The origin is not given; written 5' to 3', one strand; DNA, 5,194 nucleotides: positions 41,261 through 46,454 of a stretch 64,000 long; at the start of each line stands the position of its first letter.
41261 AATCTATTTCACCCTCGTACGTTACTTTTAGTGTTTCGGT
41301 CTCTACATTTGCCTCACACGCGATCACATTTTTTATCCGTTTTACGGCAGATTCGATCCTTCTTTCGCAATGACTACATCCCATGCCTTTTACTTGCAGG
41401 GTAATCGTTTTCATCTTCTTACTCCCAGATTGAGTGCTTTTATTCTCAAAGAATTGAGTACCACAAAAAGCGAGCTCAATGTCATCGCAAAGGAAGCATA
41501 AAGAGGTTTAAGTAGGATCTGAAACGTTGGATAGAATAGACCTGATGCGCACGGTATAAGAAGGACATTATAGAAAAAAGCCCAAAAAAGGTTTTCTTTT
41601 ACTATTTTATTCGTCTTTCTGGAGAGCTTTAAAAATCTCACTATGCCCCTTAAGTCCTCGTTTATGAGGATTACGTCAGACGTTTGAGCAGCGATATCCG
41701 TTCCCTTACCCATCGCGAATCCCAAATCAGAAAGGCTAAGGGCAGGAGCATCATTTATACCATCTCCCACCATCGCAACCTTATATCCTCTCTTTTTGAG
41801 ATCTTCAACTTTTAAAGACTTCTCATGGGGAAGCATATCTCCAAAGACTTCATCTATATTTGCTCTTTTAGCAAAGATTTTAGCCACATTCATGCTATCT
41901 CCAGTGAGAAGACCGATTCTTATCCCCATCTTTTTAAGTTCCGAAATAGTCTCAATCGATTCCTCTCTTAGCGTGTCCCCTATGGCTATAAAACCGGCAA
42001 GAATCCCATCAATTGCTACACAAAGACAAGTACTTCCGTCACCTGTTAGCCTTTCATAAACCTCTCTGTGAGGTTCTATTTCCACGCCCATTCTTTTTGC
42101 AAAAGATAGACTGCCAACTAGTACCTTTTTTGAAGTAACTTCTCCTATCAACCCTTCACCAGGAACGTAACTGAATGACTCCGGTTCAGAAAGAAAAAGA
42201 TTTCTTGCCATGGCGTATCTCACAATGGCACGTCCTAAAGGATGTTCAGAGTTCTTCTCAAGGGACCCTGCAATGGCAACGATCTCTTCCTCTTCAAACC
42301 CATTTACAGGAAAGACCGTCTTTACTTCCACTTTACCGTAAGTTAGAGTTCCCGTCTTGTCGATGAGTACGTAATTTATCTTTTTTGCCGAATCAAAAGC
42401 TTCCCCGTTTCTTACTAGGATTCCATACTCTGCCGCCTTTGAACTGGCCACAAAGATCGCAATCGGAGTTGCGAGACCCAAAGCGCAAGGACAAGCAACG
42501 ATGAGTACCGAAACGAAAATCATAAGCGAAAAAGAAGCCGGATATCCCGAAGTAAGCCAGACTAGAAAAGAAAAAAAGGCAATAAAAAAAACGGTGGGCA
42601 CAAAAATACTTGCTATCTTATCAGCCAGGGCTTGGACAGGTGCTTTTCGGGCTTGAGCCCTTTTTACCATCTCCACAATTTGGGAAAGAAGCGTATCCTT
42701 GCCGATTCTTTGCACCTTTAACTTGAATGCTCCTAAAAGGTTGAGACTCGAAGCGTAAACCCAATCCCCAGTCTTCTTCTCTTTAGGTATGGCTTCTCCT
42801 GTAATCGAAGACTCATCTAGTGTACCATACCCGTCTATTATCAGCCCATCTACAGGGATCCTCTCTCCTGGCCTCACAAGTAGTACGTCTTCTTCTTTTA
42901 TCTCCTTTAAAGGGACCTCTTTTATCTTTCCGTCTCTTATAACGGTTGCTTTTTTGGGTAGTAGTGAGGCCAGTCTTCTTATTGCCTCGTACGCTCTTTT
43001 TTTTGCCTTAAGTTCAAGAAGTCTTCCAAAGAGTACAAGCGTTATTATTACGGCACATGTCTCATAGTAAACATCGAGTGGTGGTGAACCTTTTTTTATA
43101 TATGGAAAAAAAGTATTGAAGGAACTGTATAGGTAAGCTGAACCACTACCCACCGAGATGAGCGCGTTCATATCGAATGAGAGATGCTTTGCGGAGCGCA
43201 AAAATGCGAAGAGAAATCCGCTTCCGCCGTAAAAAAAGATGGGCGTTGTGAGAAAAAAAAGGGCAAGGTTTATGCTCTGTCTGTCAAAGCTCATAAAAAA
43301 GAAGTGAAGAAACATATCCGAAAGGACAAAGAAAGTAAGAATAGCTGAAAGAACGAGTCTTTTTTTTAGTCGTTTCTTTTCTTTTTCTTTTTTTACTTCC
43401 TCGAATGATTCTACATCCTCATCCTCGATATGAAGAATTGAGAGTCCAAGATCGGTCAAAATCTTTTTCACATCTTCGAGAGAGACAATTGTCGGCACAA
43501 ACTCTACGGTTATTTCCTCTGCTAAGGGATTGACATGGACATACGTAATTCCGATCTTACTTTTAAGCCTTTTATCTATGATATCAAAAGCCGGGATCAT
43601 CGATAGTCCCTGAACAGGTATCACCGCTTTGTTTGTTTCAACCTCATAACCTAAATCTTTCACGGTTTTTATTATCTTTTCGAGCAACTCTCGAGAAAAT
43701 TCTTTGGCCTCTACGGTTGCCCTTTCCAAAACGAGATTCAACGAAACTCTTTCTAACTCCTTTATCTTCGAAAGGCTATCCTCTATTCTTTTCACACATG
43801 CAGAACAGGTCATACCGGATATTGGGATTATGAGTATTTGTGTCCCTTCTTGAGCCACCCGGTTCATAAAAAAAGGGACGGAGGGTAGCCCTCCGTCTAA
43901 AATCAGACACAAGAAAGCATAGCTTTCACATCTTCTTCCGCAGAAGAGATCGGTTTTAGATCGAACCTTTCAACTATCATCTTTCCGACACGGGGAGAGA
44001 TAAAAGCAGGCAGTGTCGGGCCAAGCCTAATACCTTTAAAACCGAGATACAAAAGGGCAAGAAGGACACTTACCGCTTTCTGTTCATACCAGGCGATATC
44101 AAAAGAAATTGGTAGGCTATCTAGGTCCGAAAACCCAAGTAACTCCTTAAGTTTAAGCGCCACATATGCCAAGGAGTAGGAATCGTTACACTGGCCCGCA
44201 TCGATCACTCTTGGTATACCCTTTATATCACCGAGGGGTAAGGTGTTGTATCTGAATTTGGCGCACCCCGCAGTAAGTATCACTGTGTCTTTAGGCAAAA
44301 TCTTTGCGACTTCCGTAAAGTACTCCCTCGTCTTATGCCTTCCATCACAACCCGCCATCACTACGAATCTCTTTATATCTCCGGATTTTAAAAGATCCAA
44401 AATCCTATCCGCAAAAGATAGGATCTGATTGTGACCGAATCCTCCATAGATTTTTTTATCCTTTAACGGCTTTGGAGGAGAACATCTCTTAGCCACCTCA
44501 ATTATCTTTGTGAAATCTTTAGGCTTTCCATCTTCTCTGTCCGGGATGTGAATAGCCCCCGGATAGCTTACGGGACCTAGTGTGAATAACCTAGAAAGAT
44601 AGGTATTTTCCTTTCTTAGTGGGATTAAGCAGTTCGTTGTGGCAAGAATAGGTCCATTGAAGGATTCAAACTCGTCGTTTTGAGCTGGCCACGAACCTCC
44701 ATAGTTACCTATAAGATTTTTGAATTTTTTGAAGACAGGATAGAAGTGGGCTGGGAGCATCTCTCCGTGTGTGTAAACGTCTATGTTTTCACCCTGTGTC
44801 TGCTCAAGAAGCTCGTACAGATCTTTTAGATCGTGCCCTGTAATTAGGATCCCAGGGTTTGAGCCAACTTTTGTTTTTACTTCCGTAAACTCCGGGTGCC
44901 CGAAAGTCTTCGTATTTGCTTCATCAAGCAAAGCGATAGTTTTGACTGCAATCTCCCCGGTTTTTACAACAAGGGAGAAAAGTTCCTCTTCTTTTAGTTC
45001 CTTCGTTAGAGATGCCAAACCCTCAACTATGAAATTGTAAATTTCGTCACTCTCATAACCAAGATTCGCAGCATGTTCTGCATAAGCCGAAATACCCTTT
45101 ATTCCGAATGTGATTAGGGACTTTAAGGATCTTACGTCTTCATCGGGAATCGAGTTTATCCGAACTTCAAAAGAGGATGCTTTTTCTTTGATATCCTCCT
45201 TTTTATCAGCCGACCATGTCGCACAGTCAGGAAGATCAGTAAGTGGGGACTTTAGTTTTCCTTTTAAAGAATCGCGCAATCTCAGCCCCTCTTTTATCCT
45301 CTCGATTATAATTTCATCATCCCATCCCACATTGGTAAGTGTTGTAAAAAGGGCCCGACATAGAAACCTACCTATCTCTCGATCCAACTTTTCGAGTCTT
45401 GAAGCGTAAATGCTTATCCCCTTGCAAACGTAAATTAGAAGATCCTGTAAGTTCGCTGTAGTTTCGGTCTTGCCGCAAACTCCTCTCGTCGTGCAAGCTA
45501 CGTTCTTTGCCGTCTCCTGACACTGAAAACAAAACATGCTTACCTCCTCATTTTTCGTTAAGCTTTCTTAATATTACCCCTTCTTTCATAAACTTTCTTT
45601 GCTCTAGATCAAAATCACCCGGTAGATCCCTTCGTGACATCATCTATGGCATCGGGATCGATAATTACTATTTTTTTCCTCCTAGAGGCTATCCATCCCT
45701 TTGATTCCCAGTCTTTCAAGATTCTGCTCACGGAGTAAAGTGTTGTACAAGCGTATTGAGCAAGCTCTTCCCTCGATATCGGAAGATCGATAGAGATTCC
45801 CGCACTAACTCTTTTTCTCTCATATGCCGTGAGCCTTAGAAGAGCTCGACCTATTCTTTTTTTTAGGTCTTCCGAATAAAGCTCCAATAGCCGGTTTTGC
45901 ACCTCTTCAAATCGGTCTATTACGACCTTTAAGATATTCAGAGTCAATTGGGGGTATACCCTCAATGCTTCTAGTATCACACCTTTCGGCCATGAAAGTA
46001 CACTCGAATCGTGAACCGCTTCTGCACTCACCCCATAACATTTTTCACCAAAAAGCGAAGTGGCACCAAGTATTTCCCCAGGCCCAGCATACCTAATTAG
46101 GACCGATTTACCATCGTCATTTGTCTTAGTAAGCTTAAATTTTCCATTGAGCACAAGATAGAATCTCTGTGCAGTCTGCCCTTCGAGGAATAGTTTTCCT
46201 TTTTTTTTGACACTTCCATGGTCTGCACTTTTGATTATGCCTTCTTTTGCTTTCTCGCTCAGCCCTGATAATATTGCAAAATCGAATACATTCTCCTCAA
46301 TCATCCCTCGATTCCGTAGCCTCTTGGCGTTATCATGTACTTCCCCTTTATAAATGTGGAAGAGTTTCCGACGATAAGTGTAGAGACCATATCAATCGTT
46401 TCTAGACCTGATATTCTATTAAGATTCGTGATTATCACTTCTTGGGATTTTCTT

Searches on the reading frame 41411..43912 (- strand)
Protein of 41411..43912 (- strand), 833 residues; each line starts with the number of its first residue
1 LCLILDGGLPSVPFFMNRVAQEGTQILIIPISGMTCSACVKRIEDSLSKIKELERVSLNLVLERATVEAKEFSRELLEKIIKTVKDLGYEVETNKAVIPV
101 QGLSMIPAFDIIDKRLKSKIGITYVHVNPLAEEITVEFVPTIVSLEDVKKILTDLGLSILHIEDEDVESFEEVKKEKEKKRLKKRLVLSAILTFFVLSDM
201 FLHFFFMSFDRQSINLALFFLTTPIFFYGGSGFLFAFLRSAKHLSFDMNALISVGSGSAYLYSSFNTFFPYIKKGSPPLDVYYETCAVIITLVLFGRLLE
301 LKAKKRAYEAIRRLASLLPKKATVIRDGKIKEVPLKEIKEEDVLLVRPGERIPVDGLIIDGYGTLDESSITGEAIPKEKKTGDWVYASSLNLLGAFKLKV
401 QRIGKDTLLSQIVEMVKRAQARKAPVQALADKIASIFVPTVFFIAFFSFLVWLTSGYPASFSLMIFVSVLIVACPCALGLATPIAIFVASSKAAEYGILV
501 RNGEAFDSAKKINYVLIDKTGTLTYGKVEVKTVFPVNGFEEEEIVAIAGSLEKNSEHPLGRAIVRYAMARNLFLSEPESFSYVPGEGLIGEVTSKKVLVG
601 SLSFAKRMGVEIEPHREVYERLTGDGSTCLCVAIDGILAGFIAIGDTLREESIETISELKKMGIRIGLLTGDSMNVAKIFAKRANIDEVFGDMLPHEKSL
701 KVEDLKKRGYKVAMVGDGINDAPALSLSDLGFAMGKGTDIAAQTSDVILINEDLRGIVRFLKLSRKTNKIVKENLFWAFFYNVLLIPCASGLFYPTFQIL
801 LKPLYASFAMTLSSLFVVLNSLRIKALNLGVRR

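Call 75: search_protein_families(library=pfam, proteins=[window:41411-43912:-], max_evalue=0.00001)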
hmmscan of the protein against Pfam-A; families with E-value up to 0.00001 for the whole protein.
window:41411-43912:- (833 aa): 4 families
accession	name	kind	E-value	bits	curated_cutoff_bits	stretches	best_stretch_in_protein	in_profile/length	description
PF00122.25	E1-E2_ATPase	-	8e-58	195.4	28.1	1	316-495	1-180/181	E1-E2 ATPase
PF00702.32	Hydrolase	-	2.7e-28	100.1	26.4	1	513-726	2-188/191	haloacid dehalogenase-like hydrolase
PF00403.32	HMA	-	8.6e-16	58.5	24.8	1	29-90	2-62/62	Heavy-metal-associated domain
PF08282.18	Hydrolase_3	-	4.6e-07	30.3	20.9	0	709-761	203-255/255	haloacid dehalogenase-like hydrolase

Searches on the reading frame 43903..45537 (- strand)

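Call 75: search_protein_families(library=pfam, proteins=[window:43903-45537:-], max_evalue=0.00001)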
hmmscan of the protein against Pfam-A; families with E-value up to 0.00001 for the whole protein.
window:43903-45537:- (544 aa): 1 family
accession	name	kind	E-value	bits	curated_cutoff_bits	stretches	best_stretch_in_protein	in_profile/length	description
PF03063.25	Prismane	-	3.4e-159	531.2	27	1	1-538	1-513/513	Prismane/CO dehydrogenase family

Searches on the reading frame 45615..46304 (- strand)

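Call 75: search_protein_families(library=pfam, proteins=[window:45615-46304:-], max_evalue=0.00001)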
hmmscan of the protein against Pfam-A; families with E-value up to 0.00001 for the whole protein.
window:45615-46304:- (229 aa): 2 families
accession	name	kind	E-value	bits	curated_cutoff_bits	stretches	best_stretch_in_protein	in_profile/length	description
PF00027.35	cNMP_binding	-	1.3e-17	63.9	27.5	1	33-115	5-87/89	Cyclic nucleotide-binding domain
PF13545.12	HTH_Crp_2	-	4.3e-17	62.3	27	1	150-220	2-67/70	Crp-like helix-turn-helix domain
